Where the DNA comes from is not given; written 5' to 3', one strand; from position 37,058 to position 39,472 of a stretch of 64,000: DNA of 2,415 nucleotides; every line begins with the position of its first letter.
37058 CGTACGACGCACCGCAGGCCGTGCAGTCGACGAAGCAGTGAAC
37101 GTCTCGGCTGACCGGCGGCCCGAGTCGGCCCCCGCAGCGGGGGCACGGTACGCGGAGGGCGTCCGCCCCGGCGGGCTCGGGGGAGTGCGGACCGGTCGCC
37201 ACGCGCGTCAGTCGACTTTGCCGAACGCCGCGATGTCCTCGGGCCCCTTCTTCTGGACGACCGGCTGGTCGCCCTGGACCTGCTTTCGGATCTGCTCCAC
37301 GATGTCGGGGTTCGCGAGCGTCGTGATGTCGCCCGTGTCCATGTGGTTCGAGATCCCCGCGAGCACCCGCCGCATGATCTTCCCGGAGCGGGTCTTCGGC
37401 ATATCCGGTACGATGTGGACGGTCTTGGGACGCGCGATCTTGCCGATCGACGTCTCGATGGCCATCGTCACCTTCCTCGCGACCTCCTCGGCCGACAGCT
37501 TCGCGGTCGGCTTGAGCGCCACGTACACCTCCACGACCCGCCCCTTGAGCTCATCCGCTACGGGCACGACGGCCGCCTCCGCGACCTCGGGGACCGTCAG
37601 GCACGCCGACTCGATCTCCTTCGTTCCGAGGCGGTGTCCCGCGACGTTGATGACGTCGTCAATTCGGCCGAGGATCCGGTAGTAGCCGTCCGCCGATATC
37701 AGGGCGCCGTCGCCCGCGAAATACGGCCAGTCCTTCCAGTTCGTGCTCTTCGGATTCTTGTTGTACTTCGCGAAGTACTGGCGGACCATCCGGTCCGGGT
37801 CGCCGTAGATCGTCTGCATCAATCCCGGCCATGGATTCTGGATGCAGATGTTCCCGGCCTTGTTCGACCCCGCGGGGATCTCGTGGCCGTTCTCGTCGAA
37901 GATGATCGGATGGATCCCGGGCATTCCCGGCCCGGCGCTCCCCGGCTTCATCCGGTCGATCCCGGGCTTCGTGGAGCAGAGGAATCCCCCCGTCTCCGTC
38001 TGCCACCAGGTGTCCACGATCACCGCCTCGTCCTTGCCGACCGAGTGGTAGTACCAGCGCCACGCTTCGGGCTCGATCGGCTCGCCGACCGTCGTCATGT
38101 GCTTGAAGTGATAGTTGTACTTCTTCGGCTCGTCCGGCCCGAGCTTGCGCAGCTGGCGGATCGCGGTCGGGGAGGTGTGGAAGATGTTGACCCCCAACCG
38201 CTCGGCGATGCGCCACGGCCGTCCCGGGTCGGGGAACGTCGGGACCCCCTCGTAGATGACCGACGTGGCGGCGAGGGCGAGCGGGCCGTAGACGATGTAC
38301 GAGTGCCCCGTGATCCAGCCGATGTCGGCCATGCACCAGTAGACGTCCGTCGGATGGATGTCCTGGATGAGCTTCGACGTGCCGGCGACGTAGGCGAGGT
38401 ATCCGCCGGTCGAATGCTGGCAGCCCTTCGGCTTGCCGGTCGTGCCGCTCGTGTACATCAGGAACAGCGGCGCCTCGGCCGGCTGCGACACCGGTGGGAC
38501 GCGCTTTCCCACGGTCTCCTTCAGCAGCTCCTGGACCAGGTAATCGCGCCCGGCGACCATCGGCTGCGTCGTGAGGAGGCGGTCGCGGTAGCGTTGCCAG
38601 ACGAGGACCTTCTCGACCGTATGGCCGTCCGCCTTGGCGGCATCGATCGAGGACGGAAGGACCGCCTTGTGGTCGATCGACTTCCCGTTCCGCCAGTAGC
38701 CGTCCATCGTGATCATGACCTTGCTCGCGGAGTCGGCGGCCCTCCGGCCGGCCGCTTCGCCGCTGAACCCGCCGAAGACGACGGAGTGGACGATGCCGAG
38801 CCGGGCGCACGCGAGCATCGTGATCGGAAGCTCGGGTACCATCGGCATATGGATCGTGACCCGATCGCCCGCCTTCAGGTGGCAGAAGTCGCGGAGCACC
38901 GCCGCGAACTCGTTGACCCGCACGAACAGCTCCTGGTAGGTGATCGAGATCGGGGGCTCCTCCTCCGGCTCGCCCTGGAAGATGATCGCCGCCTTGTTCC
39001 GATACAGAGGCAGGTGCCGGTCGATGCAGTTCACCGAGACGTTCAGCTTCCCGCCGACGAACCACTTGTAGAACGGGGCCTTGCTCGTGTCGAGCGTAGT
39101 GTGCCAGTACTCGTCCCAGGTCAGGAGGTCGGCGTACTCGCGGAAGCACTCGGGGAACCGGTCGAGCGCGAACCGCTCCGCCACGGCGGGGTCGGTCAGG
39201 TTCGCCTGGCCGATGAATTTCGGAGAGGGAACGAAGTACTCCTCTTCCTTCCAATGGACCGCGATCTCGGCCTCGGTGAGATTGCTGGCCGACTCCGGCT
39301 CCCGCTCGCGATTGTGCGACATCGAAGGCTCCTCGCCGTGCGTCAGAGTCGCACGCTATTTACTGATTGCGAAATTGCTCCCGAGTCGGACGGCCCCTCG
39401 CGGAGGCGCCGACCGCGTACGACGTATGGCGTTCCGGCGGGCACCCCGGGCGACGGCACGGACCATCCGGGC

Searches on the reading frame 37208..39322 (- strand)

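Call 26: search_protein_families(library=pfam, proteins=[window:37208-39322:-], max_evalue=0.00001)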
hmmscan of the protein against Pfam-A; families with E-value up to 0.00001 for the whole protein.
window:37208-39322:- (704 aa): 3 families
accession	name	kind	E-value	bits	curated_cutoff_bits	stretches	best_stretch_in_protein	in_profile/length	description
PF00501.34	AMP-binding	-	7.9e-74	249.2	29.9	1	107-503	8-381/384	AMP-binding enzyme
PF13193.12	AMP-binding_C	-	4e-20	73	24.5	1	569-648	1-76/76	AMP-binding enzyme C-terminal domain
PF16177.11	ACAS_N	-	1.2e-13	51.1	27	1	54-99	10-55/55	Acetyl-coenzyme A synthetase N-terminus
